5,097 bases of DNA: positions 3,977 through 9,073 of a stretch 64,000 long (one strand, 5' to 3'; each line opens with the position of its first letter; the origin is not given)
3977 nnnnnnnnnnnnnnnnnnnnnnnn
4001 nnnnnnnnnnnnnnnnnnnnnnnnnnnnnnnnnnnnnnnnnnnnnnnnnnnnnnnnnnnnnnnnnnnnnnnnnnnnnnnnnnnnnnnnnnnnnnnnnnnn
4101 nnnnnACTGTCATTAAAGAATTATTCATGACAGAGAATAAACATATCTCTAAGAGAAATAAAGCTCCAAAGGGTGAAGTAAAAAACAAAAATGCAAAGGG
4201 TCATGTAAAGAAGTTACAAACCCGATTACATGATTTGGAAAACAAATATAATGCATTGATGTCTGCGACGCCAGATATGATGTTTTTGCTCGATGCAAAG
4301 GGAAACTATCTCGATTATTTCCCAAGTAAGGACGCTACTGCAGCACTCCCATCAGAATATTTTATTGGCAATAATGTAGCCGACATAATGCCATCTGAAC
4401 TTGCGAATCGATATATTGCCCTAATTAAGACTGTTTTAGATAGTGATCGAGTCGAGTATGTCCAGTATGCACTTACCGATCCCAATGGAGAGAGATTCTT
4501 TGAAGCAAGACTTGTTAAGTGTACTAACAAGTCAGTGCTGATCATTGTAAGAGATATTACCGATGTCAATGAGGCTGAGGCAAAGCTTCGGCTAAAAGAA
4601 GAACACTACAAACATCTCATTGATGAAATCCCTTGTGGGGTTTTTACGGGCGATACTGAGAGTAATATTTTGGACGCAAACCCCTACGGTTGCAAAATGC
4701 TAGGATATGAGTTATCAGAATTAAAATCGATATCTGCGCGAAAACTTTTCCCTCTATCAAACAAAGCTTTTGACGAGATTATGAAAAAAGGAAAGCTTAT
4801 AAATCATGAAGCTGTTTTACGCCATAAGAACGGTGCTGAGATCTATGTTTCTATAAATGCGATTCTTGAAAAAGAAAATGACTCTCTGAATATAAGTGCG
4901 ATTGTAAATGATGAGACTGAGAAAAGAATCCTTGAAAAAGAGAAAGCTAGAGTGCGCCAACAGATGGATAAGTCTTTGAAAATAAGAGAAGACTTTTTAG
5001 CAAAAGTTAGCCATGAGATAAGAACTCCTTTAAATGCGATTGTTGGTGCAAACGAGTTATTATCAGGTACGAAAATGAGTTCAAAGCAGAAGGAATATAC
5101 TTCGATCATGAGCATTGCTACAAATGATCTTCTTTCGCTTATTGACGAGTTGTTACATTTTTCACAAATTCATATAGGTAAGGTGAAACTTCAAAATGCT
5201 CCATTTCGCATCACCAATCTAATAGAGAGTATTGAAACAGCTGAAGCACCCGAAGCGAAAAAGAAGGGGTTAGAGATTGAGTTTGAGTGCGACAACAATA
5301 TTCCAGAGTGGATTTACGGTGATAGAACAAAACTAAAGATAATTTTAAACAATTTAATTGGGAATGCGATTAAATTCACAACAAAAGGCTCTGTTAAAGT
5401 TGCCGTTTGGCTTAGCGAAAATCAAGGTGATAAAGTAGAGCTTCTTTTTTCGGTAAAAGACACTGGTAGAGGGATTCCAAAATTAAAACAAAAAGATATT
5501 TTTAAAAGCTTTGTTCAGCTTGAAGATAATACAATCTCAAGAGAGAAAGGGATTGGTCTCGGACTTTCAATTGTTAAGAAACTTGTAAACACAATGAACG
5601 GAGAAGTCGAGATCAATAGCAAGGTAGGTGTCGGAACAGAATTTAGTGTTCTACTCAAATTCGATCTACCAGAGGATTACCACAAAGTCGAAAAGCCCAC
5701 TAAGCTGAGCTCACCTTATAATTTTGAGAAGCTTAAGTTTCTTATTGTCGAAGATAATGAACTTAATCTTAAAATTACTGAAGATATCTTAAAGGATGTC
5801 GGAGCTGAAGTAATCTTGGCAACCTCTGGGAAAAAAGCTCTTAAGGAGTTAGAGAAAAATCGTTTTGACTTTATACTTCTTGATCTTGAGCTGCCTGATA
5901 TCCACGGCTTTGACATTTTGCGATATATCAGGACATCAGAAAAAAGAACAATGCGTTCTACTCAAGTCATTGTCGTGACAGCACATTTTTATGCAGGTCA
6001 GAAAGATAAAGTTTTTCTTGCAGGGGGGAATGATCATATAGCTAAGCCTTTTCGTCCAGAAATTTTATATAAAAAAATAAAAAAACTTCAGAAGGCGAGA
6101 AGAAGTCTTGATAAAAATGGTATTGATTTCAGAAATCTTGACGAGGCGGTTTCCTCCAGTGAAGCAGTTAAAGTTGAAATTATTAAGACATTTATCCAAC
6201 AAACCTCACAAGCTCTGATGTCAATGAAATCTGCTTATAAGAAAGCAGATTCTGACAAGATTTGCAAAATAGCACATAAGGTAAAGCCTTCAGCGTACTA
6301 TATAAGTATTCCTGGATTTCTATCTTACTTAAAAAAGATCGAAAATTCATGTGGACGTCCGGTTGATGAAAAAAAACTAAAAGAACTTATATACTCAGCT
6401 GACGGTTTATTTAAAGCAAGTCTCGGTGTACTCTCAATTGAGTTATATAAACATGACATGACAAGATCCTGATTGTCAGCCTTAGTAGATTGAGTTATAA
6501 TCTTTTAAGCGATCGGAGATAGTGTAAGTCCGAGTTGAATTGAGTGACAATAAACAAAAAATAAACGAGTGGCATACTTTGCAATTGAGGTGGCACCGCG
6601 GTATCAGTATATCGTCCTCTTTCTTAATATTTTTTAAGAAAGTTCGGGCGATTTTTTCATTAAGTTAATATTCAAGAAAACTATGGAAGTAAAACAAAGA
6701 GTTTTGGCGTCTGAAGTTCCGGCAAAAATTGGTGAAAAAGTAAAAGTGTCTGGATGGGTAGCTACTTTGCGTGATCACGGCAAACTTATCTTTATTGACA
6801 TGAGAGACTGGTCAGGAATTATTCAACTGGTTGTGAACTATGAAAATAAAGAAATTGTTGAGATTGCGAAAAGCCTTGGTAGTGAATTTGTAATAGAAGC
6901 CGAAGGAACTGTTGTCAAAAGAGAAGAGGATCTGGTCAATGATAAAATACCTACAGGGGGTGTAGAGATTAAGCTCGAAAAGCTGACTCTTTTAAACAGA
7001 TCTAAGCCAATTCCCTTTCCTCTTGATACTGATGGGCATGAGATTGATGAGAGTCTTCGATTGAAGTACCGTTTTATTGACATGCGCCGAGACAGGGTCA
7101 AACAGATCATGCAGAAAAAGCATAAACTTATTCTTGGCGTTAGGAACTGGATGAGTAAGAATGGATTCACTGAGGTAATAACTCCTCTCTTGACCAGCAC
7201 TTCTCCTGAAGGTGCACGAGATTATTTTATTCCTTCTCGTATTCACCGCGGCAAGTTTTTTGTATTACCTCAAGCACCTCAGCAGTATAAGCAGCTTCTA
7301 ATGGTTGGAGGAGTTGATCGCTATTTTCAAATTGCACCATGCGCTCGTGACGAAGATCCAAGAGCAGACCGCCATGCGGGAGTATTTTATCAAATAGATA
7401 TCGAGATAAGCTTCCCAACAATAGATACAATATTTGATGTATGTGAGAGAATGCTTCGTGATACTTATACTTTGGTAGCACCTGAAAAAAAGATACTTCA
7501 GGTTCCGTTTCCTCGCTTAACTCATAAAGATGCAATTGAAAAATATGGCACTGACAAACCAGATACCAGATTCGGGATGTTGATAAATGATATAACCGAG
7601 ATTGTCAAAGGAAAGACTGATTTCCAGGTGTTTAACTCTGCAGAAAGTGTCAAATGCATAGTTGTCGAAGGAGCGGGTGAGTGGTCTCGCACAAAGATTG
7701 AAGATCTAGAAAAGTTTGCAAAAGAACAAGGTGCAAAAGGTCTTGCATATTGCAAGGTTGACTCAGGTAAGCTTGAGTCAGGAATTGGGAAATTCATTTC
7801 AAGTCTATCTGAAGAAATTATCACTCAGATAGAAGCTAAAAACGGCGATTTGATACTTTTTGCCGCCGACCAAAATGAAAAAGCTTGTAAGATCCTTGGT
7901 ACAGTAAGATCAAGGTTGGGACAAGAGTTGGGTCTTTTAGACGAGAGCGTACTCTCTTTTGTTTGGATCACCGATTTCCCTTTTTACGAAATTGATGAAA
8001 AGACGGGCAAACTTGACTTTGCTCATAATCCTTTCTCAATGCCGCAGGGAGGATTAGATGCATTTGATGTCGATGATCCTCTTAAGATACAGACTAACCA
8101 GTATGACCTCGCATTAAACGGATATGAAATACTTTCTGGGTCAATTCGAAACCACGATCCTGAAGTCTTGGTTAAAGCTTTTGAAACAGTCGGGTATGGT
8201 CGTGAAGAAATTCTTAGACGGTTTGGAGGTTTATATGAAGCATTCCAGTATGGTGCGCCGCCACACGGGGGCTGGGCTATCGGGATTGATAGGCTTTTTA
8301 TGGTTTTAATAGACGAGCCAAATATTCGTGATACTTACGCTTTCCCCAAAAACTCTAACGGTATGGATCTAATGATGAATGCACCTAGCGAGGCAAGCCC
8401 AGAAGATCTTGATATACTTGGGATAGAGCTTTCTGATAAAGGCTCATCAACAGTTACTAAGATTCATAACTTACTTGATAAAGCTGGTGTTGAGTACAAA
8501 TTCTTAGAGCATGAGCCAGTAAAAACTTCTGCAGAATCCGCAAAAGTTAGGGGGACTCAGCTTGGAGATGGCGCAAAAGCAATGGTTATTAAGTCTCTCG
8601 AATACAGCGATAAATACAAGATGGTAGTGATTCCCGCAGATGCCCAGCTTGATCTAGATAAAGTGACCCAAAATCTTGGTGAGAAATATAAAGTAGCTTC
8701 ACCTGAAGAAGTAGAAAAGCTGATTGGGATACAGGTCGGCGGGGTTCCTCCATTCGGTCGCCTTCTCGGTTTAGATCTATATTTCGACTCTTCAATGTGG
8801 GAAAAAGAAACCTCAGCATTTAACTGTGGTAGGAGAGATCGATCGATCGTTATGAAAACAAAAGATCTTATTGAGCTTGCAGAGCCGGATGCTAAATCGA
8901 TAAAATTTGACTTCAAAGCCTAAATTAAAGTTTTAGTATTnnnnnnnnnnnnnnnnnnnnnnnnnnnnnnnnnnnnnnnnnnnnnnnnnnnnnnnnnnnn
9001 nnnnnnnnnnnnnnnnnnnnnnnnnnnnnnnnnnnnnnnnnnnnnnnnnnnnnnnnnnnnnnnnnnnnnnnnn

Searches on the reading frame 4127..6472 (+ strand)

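Call 18: search_protein_families(library=pfam, proteins=[window:4127-6472:+], max_evalue=0.001)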
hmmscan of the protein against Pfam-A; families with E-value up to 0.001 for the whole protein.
window:4127-6472:+ (781 aa): 8 families
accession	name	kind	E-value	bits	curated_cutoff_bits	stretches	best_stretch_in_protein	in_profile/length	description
PF02518.31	HATPase_c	-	2.7e-25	89.4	26.4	1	398-512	1-109/111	Histidine kinase-, DNA gyrase B-, and HSP90-like ATPase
PF00072.30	Response_reg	-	2.3e-23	82.9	30.2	1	539-651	2-110/111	Response regulator receiver domain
PF00512.31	HisKA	-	4.5e-16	59.1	26.9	1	287-348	2-63/66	His Kinase A (phospho-acceptor) domain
PF13426.13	PAS_9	-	6.5e-16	58.9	27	1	169-265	1-103/103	PAS domain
PF08448.16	PAS_4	-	1.7e-11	44.8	23.1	1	47-147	3-108/110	PAS fold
PF13188.13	PAS_8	-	1.6e-08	34.6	21.8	1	159-202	1-45/65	PAS domain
PF00989.32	PAS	-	4.2e-07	30.4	22.6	1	159-245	1-93/113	PAS fold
PF14501.12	HATPase_c_5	-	0.0009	19.6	22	0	403-499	6-91/102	GHKL domain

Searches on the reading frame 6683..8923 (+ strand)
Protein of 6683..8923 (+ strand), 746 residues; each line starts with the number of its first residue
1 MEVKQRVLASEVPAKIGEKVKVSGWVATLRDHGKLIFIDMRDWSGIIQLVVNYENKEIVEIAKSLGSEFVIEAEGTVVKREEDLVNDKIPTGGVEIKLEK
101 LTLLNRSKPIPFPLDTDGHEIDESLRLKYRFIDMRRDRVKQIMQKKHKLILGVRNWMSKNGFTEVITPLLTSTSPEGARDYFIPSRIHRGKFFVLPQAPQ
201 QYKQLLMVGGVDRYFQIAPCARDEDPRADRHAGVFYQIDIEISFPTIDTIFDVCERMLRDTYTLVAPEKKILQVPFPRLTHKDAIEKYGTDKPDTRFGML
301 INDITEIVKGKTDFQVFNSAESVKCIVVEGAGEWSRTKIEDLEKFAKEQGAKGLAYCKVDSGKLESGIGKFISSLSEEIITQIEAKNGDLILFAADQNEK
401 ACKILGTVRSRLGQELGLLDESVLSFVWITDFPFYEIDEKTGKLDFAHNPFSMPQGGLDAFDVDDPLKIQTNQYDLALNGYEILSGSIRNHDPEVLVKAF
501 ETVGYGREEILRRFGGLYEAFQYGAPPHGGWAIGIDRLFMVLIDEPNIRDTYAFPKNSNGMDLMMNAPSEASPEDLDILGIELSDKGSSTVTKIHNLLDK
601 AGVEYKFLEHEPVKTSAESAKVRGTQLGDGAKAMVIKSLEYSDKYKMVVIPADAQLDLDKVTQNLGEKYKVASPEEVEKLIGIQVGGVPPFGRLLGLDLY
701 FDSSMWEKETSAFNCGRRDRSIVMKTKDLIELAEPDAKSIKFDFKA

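Call 18: search_protein_families(library=pfam, proteins=[window:6683-8923:+], max_evalue=0.001)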
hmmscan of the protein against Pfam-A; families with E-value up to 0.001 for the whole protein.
window:6683-8923:+ (746 aa): 4 families
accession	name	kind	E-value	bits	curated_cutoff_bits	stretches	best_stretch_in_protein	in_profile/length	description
PF00152.25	tRNA-synt_2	-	7.8e-101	337.6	25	1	122-557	1-307/308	tRNA synthetases class II (D, K and N)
PF04073.20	tRNA_edit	-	1.3e-25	90.3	25.5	1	610-732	1-123/123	Aminoacyl-tRNA editing domain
PF02938.19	GAD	-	2.1e-22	79.6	23.4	1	317-405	5-95/95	GAD domain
PF01336.31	tRNA_anti-codon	-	4.5e-15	55.8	27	1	20-104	1-75/75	OB-fold nucleic acid binding domain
